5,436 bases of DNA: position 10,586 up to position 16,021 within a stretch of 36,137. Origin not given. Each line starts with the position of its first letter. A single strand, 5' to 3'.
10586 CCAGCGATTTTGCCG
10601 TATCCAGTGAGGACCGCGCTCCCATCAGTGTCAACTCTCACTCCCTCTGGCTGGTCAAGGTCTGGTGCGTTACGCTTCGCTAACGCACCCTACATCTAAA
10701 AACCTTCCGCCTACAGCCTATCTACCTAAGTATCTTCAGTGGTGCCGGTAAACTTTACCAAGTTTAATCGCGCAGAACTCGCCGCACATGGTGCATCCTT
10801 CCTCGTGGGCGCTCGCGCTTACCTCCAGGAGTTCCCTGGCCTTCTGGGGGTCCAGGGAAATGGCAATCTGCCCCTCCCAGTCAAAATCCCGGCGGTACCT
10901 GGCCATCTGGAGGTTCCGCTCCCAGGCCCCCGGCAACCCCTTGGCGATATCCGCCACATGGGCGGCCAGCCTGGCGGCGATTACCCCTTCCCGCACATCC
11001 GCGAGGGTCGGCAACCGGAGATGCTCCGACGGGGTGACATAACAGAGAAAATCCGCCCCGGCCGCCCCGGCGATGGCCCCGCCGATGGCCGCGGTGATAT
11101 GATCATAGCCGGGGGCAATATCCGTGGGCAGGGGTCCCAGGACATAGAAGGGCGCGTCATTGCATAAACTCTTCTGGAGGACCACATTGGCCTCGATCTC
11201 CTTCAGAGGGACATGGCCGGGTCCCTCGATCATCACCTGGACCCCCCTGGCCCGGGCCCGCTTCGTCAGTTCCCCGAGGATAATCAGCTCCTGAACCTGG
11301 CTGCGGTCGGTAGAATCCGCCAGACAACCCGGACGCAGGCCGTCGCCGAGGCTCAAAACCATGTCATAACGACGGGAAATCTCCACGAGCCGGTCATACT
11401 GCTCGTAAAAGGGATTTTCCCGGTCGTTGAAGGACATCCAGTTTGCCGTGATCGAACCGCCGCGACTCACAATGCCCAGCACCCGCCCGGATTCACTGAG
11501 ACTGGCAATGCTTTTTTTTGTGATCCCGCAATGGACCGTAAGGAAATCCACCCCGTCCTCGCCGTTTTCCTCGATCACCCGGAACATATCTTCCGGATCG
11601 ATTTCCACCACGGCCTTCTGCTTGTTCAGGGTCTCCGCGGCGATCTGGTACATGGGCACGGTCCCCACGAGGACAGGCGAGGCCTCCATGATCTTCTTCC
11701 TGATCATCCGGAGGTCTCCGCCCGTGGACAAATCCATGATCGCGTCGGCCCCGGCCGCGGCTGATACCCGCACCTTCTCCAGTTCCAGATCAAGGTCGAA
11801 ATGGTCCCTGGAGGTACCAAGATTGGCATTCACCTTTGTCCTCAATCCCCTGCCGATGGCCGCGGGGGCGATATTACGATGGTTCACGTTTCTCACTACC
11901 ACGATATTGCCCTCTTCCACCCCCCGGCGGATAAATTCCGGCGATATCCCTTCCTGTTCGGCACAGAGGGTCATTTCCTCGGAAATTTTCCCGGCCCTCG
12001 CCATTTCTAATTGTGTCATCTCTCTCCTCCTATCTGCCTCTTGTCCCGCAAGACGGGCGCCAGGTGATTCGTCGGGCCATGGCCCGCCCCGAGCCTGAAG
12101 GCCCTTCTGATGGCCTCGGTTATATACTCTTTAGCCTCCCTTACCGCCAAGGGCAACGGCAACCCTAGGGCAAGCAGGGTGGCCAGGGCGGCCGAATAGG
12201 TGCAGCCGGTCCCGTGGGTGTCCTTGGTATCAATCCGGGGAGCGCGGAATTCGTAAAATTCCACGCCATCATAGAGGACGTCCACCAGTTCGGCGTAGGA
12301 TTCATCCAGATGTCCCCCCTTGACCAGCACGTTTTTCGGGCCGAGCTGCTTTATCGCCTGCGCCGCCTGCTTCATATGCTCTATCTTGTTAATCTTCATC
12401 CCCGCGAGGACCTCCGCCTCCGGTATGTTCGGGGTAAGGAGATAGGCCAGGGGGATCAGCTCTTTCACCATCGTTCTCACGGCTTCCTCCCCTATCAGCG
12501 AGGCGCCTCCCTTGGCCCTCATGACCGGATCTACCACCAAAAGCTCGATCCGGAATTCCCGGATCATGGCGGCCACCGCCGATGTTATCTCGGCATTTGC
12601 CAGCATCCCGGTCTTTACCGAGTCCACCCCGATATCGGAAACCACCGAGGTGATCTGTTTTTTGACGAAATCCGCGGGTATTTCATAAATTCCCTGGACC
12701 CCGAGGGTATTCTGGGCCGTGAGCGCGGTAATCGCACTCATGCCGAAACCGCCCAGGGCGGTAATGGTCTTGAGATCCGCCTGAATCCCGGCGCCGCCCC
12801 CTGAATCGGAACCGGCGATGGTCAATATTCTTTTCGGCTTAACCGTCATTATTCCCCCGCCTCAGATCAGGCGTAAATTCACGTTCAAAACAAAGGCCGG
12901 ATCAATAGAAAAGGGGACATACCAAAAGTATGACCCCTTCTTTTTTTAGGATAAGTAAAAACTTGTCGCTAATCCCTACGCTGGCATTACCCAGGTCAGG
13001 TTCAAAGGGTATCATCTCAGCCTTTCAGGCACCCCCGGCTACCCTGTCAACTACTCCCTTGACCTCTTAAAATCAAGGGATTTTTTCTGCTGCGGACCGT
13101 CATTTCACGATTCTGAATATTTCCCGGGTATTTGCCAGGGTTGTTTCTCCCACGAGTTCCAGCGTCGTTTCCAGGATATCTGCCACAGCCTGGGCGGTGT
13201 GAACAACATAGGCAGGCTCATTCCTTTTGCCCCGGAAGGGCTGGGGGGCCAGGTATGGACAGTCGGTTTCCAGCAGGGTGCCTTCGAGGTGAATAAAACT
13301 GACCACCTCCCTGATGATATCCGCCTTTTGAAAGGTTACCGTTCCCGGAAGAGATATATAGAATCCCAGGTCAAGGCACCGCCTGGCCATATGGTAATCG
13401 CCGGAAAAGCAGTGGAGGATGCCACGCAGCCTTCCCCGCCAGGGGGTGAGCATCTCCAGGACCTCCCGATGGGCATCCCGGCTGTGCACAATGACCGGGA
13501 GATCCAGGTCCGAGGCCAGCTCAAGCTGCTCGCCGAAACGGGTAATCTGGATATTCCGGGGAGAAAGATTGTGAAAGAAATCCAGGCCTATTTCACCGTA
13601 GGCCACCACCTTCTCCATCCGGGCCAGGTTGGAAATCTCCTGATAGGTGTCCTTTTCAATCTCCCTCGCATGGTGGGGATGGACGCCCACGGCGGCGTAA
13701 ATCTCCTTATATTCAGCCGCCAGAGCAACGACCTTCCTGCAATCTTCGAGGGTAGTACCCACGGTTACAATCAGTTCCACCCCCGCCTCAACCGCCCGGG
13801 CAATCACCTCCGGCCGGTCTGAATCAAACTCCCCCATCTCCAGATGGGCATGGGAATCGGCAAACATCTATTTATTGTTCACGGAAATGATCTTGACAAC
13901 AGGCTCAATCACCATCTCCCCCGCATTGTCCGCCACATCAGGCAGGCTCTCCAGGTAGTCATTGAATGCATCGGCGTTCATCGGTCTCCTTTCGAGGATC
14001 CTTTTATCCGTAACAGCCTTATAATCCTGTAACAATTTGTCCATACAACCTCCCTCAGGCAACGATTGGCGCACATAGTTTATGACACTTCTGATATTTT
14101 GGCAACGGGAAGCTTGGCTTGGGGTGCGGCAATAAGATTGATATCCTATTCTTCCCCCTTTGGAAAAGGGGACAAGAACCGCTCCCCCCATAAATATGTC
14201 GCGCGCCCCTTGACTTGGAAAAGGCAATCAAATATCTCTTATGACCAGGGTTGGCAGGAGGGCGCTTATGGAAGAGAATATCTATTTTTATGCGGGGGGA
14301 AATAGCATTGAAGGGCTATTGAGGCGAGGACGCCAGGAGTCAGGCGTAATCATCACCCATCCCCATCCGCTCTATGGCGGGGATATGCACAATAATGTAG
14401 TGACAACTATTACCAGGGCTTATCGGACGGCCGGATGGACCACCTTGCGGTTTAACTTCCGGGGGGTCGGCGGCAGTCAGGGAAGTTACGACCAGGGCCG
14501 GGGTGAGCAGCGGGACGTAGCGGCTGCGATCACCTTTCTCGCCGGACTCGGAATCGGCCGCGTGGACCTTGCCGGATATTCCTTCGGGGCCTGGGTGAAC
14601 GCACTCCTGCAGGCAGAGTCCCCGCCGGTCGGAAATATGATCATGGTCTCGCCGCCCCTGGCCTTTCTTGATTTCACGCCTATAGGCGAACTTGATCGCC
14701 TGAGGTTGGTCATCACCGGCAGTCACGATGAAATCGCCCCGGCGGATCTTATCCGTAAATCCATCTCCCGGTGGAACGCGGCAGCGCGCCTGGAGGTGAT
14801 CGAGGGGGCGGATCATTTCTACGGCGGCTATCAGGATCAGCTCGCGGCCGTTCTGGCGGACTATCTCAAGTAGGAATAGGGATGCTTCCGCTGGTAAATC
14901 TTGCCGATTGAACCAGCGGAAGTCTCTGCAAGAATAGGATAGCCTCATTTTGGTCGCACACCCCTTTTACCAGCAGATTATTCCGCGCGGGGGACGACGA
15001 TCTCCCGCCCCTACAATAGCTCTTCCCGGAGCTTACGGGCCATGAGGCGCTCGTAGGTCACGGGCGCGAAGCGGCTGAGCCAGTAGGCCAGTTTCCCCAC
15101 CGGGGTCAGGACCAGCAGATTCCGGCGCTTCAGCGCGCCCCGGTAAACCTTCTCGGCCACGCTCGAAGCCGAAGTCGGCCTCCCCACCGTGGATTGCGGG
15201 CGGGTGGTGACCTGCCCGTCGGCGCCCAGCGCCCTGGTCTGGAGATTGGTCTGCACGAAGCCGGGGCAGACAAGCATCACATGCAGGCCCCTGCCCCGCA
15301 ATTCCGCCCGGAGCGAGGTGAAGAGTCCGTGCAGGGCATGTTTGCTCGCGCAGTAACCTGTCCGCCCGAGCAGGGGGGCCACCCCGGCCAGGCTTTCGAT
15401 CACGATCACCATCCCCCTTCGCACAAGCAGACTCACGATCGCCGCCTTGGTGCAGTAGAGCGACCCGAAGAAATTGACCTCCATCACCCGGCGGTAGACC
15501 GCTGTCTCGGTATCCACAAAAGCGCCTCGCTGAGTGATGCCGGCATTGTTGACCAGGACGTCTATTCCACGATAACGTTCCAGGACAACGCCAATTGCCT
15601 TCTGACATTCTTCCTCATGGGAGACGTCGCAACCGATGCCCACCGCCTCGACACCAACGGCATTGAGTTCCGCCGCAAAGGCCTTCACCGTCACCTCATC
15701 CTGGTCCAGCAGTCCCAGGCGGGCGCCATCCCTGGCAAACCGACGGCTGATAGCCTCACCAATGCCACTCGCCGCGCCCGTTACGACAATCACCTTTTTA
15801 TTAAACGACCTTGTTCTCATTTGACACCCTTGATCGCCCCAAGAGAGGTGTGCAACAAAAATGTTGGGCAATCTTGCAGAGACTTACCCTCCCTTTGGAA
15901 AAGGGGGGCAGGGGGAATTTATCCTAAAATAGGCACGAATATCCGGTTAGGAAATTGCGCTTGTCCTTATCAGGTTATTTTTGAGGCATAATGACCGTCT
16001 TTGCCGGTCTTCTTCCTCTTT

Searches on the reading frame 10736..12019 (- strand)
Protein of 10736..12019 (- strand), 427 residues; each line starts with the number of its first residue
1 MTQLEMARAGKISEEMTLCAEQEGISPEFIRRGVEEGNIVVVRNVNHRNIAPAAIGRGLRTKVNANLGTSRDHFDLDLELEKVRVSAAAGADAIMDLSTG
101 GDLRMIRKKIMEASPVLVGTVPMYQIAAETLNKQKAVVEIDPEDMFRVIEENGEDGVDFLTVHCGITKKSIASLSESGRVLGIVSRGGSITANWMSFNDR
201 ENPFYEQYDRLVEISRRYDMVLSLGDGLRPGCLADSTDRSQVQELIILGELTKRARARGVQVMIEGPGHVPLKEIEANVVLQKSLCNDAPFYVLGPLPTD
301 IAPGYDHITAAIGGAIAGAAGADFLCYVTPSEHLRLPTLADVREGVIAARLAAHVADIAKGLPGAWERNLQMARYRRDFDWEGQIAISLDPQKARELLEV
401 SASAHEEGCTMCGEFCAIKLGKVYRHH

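Call 56: search_protein_families(library=pfam, proteins=[window:10736-12019:-], max_evalue=0.00001)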
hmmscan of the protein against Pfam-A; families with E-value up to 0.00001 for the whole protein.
window:10736-12019:- (427 aa): 1 family
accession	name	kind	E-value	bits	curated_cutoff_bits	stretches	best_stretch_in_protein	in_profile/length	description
PF01964.24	ThiC_Rad_SAM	-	4e-194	645.6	25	1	2-420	1-417/420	Radical SAM ThiC family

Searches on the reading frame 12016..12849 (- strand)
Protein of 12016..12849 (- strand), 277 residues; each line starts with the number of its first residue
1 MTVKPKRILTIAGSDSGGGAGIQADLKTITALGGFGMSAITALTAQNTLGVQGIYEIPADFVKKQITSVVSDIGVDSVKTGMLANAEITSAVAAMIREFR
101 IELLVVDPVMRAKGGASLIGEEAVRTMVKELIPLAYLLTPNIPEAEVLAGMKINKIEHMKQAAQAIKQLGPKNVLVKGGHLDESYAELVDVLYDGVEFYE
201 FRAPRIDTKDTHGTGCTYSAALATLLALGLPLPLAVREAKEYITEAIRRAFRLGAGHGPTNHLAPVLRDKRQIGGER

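Call 56: search_protein_families(library=pfam, proteins=[window:12016-12849:-], max_evalue=0.00001)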
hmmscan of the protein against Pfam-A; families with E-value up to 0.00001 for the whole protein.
window:12016-12849:- (277 aa): 2 families
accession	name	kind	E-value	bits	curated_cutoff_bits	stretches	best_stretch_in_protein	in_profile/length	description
PF08543.17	Phos_pyr_kin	-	4.8e-101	337.7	27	1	15-261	1-246/246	Phosphomethylpyrimidine kinase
PF00294.29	PfkB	-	1.3e-14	54.7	25.8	1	106-239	161-282/302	pfkB family carbohydrate kinase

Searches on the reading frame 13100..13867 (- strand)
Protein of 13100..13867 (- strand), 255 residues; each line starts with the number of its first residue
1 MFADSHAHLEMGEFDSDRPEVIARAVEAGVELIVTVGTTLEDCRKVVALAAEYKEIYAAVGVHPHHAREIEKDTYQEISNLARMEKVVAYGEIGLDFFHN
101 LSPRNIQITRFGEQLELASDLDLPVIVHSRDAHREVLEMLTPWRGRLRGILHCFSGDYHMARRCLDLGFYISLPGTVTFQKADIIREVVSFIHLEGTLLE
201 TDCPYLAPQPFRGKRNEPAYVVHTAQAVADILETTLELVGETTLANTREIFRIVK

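Call 56: search_protein_families(library=pfam, proteins=[window:13100-13867:-], max_evalue=0.00001)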
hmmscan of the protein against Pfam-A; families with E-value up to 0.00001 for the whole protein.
window:13100-13867:- (255 aa): 1 family
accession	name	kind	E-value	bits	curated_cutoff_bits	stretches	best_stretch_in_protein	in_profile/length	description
PF01026.27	TatD_DNase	-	5.6e-83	278.6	27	1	4-252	2-253/253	TatD related DNase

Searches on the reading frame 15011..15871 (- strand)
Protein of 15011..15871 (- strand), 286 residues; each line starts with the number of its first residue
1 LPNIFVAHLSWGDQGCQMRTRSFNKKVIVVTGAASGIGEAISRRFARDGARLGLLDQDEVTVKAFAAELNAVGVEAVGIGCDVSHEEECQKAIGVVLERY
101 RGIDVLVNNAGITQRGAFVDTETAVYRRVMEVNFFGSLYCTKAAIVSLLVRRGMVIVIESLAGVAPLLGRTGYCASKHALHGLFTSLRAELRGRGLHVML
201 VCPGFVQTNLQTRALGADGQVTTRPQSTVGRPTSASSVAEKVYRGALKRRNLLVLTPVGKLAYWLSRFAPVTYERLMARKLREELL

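Call 56: search_protein_families(library=pfam, proteins=[window:15011-15871:-], max_evalue=0.00001)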
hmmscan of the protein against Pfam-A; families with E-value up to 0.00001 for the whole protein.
window:15011-15871:- (286 aa): 3 families
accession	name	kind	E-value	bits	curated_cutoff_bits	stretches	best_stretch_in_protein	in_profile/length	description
PF00106.31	adh_short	-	1.4e-52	178.4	26.6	1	26-212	1-188/195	short chain dehydrogenase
PF13561.12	adh_short_C2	-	2.2e-40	139.1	27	1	32-240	1-211/236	Enoyl-(Acyl carrier protein) reductase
PF08659.16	KR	-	1.9e-13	51.2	22.6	1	28-189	3-165/180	KR domain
